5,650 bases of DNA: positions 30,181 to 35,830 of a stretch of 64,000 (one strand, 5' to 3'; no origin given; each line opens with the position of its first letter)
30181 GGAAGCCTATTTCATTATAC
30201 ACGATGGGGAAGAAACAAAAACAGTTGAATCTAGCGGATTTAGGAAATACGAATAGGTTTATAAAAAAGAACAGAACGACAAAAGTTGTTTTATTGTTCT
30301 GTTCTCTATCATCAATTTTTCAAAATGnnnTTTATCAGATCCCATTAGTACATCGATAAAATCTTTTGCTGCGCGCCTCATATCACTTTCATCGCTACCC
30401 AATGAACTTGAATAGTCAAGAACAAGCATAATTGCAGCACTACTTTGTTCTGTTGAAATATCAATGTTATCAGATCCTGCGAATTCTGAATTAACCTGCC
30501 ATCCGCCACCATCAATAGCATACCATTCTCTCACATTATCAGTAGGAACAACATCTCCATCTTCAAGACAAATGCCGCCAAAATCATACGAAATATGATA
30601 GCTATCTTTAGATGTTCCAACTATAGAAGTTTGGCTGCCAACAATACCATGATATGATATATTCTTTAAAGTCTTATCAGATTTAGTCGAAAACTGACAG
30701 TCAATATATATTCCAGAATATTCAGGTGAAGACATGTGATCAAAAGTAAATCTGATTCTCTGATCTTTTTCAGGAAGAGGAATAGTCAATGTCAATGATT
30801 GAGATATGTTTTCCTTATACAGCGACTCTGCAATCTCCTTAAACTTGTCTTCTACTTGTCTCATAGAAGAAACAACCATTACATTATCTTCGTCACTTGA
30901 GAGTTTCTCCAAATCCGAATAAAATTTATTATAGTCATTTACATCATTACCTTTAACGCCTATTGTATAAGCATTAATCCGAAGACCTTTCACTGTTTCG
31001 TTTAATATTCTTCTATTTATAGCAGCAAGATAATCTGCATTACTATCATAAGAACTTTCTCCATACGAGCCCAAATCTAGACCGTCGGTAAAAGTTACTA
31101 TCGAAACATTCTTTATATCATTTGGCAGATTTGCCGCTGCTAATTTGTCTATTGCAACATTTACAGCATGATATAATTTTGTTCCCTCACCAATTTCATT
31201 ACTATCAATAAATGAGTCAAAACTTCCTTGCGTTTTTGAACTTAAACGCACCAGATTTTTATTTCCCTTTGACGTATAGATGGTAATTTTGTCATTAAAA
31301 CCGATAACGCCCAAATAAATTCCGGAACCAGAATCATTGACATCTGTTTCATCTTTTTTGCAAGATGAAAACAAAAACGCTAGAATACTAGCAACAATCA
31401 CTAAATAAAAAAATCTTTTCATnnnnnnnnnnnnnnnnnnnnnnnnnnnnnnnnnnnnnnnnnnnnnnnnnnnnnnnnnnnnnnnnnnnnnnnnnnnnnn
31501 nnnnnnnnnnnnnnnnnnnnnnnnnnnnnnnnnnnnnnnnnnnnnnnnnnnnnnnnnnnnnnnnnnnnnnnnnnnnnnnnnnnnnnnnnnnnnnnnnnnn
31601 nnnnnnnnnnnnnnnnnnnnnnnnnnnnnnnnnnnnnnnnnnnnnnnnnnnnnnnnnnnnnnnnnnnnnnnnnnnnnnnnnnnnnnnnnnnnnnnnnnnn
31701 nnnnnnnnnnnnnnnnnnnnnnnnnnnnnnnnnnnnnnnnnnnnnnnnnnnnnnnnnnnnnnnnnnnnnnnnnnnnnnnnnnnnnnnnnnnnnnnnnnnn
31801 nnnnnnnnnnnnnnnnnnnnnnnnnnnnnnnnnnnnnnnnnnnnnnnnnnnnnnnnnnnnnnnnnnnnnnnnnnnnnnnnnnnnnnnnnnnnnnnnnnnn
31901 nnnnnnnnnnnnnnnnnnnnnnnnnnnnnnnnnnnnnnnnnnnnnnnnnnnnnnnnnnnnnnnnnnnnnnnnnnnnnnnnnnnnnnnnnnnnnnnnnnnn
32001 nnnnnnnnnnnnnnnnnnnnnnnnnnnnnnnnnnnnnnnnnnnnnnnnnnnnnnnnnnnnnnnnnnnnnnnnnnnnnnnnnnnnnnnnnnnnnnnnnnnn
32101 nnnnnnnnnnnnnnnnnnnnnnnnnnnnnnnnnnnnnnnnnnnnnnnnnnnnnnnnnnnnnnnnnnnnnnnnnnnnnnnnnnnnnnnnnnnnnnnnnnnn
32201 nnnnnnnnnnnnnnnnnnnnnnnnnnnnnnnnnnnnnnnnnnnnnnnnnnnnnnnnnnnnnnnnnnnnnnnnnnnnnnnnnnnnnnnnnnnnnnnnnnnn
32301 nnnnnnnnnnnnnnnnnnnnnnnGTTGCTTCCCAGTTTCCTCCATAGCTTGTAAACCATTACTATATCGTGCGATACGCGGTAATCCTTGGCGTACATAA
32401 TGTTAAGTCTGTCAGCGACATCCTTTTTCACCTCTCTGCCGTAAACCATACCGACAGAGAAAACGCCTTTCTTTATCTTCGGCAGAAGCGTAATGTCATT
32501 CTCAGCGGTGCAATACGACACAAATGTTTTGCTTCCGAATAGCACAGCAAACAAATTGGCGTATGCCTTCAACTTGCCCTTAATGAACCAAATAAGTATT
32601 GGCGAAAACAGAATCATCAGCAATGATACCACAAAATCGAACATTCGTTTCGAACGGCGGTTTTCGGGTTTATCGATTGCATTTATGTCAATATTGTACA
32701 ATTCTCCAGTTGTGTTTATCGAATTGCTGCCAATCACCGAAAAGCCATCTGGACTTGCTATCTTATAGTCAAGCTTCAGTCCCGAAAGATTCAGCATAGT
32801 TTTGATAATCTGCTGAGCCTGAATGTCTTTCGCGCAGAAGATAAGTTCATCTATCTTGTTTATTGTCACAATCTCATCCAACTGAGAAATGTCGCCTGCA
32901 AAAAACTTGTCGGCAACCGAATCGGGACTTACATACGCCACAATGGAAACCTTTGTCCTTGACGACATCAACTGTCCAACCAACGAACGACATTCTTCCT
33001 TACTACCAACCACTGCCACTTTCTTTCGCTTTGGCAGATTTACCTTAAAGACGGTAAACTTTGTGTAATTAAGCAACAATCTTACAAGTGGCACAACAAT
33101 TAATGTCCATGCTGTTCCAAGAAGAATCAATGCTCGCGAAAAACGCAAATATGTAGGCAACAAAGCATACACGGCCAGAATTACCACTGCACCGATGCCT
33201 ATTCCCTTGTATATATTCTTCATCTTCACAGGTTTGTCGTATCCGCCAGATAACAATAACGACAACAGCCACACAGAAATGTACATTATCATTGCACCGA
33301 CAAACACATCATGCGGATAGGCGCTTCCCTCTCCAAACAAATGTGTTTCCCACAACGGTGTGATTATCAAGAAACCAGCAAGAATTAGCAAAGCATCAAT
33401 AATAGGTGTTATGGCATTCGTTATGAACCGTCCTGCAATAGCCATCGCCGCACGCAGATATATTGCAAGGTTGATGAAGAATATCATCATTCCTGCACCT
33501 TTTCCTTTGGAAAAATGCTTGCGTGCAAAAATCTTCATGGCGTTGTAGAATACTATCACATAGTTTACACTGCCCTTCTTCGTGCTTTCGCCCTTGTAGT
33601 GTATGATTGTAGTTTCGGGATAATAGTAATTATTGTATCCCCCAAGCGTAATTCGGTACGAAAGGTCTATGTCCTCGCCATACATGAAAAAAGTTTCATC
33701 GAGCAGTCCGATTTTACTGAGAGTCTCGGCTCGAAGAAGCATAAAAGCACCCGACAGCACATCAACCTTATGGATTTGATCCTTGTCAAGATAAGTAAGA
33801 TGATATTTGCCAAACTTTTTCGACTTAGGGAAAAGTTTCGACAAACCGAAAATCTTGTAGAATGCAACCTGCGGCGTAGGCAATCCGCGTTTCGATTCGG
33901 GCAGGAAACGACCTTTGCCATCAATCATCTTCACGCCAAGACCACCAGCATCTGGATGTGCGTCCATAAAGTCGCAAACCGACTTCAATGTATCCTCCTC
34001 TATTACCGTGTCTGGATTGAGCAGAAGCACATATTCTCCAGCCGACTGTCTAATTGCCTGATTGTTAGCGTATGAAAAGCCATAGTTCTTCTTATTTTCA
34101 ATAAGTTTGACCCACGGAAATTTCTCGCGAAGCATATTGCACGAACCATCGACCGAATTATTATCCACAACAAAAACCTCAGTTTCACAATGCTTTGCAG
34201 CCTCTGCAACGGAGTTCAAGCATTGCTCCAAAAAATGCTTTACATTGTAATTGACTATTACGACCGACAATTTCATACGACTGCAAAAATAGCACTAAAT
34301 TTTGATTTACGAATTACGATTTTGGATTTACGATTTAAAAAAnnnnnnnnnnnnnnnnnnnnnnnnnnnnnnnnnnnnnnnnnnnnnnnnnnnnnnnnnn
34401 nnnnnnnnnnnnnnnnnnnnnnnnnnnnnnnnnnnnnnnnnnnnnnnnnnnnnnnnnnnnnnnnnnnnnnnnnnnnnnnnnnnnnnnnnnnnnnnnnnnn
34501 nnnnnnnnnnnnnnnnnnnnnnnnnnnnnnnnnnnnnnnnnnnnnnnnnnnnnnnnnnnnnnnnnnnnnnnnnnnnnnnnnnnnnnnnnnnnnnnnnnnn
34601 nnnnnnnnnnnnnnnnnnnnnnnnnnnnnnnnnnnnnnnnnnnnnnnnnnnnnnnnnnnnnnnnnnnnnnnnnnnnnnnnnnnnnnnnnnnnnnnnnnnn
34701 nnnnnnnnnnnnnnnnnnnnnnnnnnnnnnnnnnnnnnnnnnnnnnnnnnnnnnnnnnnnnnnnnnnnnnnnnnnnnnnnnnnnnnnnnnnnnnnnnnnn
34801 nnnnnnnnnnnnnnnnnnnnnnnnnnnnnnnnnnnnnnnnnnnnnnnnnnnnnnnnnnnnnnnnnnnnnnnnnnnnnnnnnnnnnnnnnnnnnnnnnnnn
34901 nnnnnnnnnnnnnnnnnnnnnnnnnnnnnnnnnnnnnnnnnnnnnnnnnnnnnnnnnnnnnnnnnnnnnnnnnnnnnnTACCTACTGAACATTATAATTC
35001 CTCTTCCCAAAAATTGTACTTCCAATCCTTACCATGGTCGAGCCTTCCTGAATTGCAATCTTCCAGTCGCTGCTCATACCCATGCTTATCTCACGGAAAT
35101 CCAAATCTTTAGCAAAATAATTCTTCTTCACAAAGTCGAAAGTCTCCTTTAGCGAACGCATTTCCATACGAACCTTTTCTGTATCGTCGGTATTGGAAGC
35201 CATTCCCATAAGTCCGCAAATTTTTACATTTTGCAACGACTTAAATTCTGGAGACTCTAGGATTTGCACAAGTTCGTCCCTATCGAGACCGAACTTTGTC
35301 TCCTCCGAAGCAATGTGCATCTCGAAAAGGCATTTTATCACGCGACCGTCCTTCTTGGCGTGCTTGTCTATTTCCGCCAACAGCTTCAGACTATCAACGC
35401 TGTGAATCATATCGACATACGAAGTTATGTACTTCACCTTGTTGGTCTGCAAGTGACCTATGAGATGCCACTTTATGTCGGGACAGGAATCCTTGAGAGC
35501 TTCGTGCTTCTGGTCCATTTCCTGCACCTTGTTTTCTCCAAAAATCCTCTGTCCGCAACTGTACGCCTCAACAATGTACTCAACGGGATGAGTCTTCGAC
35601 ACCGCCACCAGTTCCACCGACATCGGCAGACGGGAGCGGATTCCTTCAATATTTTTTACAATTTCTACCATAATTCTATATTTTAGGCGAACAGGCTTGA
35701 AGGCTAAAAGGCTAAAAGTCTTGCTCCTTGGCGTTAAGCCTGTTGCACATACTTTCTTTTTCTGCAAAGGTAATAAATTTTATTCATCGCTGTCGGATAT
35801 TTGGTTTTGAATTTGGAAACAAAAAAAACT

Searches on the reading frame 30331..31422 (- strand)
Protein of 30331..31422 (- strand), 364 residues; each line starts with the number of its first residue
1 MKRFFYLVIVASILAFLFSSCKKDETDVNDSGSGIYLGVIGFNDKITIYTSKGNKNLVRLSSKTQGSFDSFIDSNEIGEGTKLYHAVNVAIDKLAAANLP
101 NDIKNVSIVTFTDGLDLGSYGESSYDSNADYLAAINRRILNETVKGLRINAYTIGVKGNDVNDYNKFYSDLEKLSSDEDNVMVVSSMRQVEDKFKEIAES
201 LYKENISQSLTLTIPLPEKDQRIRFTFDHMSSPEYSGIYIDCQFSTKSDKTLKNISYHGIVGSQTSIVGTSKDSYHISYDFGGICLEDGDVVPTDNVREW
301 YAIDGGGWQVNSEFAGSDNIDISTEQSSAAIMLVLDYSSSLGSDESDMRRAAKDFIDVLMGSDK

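Call 77: search_protein_families(library=pfam, max_evalue=0.001, proteins=[window:30331-31422:-])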
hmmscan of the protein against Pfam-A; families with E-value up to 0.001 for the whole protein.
window:30331-31422:- (364 aa): 1 family
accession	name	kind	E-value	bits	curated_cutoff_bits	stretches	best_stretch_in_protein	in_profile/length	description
PF03731.21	Ku_N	-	0.00028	21.1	20.6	1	14-201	46-210/220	Ku70/Ku80 N-terminal alpha/beta domain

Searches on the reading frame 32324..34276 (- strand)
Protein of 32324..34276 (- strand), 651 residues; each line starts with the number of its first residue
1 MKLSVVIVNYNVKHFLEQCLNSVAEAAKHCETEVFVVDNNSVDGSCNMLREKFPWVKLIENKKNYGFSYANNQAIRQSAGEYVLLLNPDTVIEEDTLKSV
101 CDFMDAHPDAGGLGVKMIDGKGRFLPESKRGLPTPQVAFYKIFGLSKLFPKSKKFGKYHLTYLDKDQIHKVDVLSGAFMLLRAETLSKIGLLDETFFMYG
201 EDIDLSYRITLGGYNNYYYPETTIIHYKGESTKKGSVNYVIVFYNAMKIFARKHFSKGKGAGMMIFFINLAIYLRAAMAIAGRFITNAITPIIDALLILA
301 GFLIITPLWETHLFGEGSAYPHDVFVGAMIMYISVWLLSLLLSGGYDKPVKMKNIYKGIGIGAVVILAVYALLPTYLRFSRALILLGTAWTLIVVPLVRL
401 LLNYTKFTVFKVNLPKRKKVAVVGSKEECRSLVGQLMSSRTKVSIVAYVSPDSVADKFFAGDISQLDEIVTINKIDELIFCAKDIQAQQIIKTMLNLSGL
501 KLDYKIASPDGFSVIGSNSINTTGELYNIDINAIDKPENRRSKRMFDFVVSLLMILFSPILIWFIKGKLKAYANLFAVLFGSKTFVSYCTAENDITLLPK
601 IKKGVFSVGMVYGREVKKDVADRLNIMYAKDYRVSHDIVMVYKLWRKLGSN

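Call 77: search_protein_families(library=pfam, max_evalue=0.001, proteins=[window:32324-34276:-])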
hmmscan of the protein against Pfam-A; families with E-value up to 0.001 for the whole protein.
window:32324-34276:- (651 aa): 3 families
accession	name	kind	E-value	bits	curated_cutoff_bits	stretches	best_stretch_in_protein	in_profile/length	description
PF00535.33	Glycos_transf_2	-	2e-23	83.6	23.3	1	4-124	1-123/168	Glycosyl transferase family 2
PF13641.12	Glyco_tranf_2_3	-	2.2e-21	77.4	27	1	3-233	3-218/230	Glycosyltransferase like family 2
PF13632.12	Glyco_trans_2_3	-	3e-07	30.9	27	1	82-328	1-186/198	Glycosyl transferase family group 2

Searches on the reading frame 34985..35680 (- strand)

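Call 77: search_protein_families(library=pfam, max_evalue=0.001, proteins=[window:34985-35680:-])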
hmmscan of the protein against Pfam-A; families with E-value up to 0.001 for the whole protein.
window:34985-35680:- (232 aa): 1 family
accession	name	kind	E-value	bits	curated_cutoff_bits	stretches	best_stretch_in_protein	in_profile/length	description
PF01168.26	Ala_racemase_N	-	6.2e-20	72.3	24.1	1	7-226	6-218/220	Alanine racemase, N-terminal domain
